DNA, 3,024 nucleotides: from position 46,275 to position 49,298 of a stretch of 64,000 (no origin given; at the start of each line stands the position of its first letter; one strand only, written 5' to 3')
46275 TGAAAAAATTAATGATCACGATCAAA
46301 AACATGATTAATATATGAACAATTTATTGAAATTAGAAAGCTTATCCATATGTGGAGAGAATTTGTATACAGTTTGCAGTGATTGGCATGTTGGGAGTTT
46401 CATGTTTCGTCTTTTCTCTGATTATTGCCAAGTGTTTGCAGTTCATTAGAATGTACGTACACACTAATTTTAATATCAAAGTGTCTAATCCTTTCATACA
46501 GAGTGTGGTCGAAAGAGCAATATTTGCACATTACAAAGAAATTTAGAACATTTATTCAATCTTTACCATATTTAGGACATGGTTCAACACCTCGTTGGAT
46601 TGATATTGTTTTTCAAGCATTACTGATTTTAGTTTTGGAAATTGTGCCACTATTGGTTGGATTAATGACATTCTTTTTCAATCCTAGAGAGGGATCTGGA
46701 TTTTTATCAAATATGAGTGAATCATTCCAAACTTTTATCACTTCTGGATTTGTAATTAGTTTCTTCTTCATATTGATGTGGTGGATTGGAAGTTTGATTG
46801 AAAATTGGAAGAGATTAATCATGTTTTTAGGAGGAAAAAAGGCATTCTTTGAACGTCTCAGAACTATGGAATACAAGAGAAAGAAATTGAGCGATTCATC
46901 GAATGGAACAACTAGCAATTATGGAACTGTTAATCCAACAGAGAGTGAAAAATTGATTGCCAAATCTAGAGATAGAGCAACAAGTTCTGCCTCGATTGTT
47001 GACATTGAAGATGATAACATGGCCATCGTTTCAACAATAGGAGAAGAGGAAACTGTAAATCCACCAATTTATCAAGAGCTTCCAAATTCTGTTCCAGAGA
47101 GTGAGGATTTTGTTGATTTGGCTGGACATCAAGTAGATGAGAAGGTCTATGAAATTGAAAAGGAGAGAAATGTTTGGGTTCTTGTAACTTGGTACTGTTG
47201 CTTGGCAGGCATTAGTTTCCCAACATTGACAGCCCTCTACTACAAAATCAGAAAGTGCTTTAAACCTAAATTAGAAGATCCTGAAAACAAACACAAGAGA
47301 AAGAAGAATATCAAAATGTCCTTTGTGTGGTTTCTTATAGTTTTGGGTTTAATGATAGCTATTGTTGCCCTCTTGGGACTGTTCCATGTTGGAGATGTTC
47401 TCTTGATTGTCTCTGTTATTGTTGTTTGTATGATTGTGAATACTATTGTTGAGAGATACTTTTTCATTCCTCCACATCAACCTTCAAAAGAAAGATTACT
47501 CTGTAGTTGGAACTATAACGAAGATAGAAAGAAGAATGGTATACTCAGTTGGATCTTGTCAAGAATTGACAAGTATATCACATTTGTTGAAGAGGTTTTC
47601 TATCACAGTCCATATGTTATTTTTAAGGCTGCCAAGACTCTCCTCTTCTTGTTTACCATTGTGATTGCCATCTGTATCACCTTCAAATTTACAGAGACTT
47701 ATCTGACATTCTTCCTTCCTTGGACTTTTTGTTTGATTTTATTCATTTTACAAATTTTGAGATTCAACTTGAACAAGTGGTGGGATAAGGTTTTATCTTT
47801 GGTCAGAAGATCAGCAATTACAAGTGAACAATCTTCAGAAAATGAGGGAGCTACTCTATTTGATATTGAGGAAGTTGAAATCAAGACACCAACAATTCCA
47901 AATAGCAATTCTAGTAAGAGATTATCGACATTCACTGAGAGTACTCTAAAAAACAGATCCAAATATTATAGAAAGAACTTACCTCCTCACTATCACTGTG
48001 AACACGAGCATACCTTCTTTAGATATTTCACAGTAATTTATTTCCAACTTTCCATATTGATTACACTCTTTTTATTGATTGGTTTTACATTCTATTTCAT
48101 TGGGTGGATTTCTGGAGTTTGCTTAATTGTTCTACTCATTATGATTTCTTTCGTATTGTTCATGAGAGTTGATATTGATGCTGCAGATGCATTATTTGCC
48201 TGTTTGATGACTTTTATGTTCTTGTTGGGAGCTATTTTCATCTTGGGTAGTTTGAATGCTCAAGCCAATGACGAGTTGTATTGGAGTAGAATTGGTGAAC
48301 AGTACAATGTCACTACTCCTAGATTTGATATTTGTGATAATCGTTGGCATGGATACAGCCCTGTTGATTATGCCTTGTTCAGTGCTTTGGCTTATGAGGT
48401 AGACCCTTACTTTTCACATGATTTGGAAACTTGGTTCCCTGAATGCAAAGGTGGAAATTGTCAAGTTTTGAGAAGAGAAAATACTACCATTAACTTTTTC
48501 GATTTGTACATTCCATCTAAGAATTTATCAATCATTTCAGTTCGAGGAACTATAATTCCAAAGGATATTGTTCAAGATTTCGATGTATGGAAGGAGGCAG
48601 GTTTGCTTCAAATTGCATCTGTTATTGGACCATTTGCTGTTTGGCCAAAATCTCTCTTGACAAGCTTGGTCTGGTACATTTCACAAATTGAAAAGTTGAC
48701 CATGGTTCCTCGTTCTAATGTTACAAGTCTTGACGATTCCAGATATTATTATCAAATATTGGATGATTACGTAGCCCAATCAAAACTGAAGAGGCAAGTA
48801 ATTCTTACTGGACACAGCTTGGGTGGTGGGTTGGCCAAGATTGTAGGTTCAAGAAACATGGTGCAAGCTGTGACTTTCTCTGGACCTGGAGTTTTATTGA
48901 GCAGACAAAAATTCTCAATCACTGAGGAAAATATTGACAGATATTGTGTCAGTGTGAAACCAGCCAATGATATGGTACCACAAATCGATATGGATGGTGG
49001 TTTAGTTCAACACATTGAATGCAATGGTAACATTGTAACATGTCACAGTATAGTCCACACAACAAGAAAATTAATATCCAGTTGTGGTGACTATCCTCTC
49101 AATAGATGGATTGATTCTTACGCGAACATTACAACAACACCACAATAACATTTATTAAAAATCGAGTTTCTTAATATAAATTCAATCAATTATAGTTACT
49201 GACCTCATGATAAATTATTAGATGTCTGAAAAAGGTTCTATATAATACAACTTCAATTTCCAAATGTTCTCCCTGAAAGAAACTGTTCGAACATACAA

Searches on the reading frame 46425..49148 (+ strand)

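Call 12: search_protein_families(library=pfam, proteins=[window:46425-49148:+], max_evalue=0.001)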
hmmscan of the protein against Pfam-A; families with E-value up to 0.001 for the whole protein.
window:46425-49148:+ (907 aa): 1 family
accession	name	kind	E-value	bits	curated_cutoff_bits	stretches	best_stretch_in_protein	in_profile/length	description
PF01764.32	Lipase_3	-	3.2e-05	24.3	22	1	781-854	55-135/140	Lipase (class 3)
